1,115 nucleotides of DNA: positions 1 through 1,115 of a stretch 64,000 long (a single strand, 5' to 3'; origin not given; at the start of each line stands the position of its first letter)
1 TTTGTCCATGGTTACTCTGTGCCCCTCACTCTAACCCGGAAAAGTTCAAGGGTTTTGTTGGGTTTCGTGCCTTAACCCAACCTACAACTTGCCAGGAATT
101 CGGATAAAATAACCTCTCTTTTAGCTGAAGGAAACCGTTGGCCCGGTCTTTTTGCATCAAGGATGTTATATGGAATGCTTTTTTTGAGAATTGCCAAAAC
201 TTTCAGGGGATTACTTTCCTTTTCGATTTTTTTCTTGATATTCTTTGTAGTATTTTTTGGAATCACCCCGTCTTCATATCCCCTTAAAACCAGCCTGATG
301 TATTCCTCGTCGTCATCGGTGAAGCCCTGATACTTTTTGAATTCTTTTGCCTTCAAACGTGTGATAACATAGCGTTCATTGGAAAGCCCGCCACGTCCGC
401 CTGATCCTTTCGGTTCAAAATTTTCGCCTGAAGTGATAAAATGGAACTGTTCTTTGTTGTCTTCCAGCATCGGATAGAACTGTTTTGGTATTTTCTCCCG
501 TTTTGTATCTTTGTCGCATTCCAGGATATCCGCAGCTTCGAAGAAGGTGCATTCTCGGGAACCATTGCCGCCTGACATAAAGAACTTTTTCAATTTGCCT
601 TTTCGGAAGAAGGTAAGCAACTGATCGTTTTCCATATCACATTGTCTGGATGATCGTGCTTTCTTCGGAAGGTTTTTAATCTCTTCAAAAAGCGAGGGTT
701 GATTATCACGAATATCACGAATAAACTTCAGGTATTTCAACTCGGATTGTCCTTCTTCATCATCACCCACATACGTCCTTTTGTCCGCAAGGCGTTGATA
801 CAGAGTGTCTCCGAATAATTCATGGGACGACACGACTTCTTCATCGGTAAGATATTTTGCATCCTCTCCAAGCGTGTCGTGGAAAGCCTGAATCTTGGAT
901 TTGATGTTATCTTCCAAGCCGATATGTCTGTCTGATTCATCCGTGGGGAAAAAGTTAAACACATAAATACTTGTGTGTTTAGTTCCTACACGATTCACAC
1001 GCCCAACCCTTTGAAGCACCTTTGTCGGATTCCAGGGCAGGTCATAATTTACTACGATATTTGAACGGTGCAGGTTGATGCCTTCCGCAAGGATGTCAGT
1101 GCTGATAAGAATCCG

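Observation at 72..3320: Stand-alone PLD-nuclease/SNF2-helicase fusion with an unassigned ~250-aa C-terminus beside toxin-antitoxin genes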

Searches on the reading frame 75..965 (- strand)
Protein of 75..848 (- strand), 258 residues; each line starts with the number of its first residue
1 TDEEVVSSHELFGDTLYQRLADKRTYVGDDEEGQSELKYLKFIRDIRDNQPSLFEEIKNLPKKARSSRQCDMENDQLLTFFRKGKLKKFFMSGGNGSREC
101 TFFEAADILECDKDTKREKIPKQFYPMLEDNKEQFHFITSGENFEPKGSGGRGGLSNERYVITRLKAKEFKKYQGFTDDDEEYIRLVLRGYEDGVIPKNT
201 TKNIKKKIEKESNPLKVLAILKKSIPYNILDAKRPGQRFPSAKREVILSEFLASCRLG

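Call 35: search_protein_representatives(protein=window:75-848:-)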
Query: 258 residues. Proteins with E-value up to 0.001 (for the whole library): 478; up to 1e-10: 274; up to 1e-30: 74. The best 150 are listed.
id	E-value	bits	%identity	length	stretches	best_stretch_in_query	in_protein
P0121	3.8e-85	301.6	58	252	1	6-253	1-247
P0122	8.2e-65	235.0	61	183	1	72-253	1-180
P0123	4.7e-60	219.5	46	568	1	1-252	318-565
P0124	4.7e-58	212.9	55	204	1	53-253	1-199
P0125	3.5e-57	210.0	47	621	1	1-253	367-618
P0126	1.3e-55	204.9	43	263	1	1-252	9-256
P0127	1.8e-54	201.2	50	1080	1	2-254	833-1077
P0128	7.6e-51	189.3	44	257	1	2-253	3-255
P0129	9.9e-51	188.9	43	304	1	1-253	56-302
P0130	3.7e-50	187.0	46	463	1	1-253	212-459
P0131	3.7e-50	187.0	47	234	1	19-253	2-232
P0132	4.0e-50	186.9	44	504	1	2-251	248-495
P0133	4.7e-50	186.7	44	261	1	9-251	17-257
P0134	1.1e-48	182.2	43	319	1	1-252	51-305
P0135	4.3e-48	180.3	46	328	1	2-253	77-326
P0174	6.5e-35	137.1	38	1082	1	1-252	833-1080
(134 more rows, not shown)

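Call 45: predict_structure(alignment_id=A2)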
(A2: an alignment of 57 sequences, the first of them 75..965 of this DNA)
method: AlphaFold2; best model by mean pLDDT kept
length: 297 residues; sequences in the alignment: 57
mean_pLDDT: 81.2   pTM: 0.52
mean pLDDT of the five models: 81.2, 80.3, 78.6, 78.2, 77.4
residues with pLDDT >= 90: 173; 70-90: 39; 50-70: 49; < 50: 36
segments of 3 or more residues with pLDDT < 50: 1-8, 43-49, 65-70, 181-192
pLDDT, mean of each block of 10 residues (from residue 1): 44 68 74 59 46 60 49 78 95 93 95 96 94 96 94 96 97 89 43 77 95 96 94 91 97 97 92 58 93 82
secondary structure, 60 per line:
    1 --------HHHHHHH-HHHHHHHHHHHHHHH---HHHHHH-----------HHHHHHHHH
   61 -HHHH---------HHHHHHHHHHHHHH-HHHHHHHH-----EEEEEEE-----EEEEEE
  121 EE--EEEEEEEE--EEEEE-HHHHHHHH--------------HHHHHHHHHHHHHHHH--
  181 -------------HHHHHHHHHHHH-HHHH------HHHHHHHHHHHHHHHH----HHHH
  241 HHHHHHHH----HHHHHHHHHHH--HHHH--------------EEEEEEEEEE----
elements in order: H9-15 H17-31 H35-40 H52-60 H62-65 H75-88 H90-97 E103-109 E115-122 E125-132 E135-139 H141-148 H163-178 H194-205 H207-210 H217-232 H237-248 H253-263 H266-269 E284-293

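Call 47: fold_search(model_id=the predicted structure, library=pdb)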
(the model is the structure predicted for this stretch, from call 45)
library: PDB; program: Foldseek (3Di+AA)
matches with E <= 10: 258; with E <= 0.001: 0
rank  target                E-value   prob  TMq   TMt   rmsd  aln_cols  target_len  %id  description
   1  9a7y_A                3.5e-01  0.12  0.18  0.13  21.4       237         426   10  Integrative model of YMFF-YMFH by crosslinking MS and deep learning (released 2024-09-18)
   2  9ehg_A                3.9e-01  0.04  0.10  0.03  26.6       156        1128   15  FnCas9 perfect match DNA product state no RuvC (released 2025-10-01)
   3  2ycb_B                8.2e-01  0.06  0.09  0.05  14.4        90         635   17  Structure of the archaeal beta-CASP protein with N-terminal KH domains from Methanothermobacter thermautotrophicus (released 2011-05-25)
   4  2ypu_A                8.7e-01  0.03  0.11  0.04  22.0       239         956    8  human insulin degrading enzyme E111Q in complex with inhibitor compound 41367 (released 2012-11-28)
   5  1fr3_A                1.0e+00  0.04  0.09  0.23  10.0        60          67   17  THE HIGH RESOLUTION STRUCTURE OF A MOLYBDATE BINDING PROTEIN FROM SPOROMUSA OVATA (released 2000-12-06)
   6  2ia1_B                1.2e+00  0.02  0.10  0.16  20.5       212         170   11  Crystal structure of protein BH3703 from Bacillus halodurans, Pfam DUF600 (released 2006-10-03)
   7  9a5j_A                1.3e+00  0.06  0.15  0.08  19.2       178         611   10  Integrative model of DNAK-GUDB by crosslinking MS and deep learning (released 2024-09-18)
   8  7yer_B                1.4e+00  0.07  0.18  0.20  29.9       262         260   11  The structure of EBOV L-VP35 complex (released 2022-10-05)
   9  2zol_A                1.7e+00  0.07  0.12  0.13   9.7        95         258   14  Crystal structure of H-2Db in complex with the W513S variant of JHMV epitope S510 (released 2008-06-10)
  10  3a8y_B                1.7e+00  0.04  0.10  0.08  17.8       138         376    6  Crystal structure of the complex between the BAG5 BD5 and Hsp70 NBD (released 2010-03-31)
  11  3kvg_B                1.7e+00  0.04  0.12  0.10  20.7       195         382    7  Crystal structure of the N-terminal domain of Hsp70 (cgd2_20) from Cryptosporidium parvum in complex with AMPPNP (released 2010-01-19)
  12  1mfq_C                1.7e+00  0.03  0.10  0.17  11.8       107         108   14  Crystal Structure Analysis of a Ternary S-Domain Complex of Human Signal Recognition Particle (released 2002-09-20)
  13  2zol_C                1.8e+00  0.07  0.11  0.13   9.5        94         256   11  Crystal structure of H-2Db in complex with the W513S variant of JHMV epitope S510 (released 2008-06-10)
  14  5wob_D                1.8e+00  0.02  0.12  0.05  21.2       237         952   10  Crystal Structure Analysis of Fab1-Bound Human Insulin Degrading Enzyme (IDE) in Complex with Insulin (released 2018-04-18)
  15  8dww_M                1.8e+00  0.01  0.08  0.06  21.1       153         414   11  Chikungunya VLP in complex with neutralizing Fab 506.A08 (asymmetric unit) (released 2023-05-31)
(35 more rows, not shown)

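Call 62: search_protein_families(library=pfam, proteins=[window:75-848:-], max_evalue=10)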
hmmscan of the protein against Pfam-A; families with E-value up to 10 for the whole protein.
window:75-848:- (258 aa): 0 families

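Call 71: fold_search(model_id=the predicted structure, library=viral)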
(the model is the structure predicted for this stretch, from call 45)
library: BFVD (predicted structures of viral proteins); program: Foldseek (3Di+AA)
matches with E <= 10: 645; with E <= 0.001: 0
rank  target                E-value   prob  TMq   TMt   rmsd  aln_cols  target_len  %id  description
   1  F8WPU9                9.2e-03  0.57  0.13  0.18  17.5       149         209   14  (no name in the UniProt tables at hand)
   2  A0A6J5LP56            1.2e-01  0.08  0.11  0.11  18.1       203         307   12  Uncharacterized protein [uncultured Caudovirales phage]
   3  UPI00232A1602         2.0e-01  0.07  0.10  0.20  20.6       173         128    9  (no name look-up for this kind of identifier)
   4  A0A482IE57            2.0e-01  0.06  0.12  0.07  23.1       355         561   11  (no name in the UniProt tables at hand)
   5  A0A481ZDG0            2.7e-01  0.07  0.11  0.17  20.7       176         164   12  Uncharacterized protein [Pithovirus LCPAC406]
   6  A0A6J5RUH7            3.6e-01  0.07  0.11  0.10  18.0       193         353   10  XerC Integrase (Fragment) [uncultured Caudovirales phage]
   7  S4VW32                3.6e-01  0.06  0.12  0.06  25.1       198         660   11  Uncharacterized protein [Pandoravirus salinus]
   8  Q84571                3.6e-01  0.05  0.10  0.14  15.2       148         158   16  Uncharacterized protein [Paramecium bursaria Chlorella virus 1]
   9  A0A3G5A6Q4            4.1e-01  0.11  0.09  0.19  15.7       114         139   10  Uncharacterized protein [Harvfovirus sp.]
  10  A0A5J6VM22            4.7e-01  0.41  0.11  0.38   3.3        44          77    9  Uncharacterized protein [Megaviridae environmental sample]
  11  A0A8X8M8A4            4.7e-01  0.25  0.15  0.29  20.5       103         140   13  (no name in the UniProt tables at hand)
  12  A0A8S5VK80            5.0e-01  0.09  0.10  0.22   9.9        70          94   17  Uncharacterized protein [Ackermannviridae sp.]
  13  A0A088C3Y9            5.0e-01  0.03  0.10  0.07  23.7       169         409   14  (no name in the UniProt tables at hand)
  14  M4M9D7                5.3e-01  0.03  0.07  0.09  22.2       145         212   10  (no name in the UniProt tables at hand)
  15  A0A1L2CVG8            5.6e-01  0.23  0.12  0.37   9.5        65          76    9  Uncharacterized protein [Pectobacterium phage vB_PcaM_CBB]
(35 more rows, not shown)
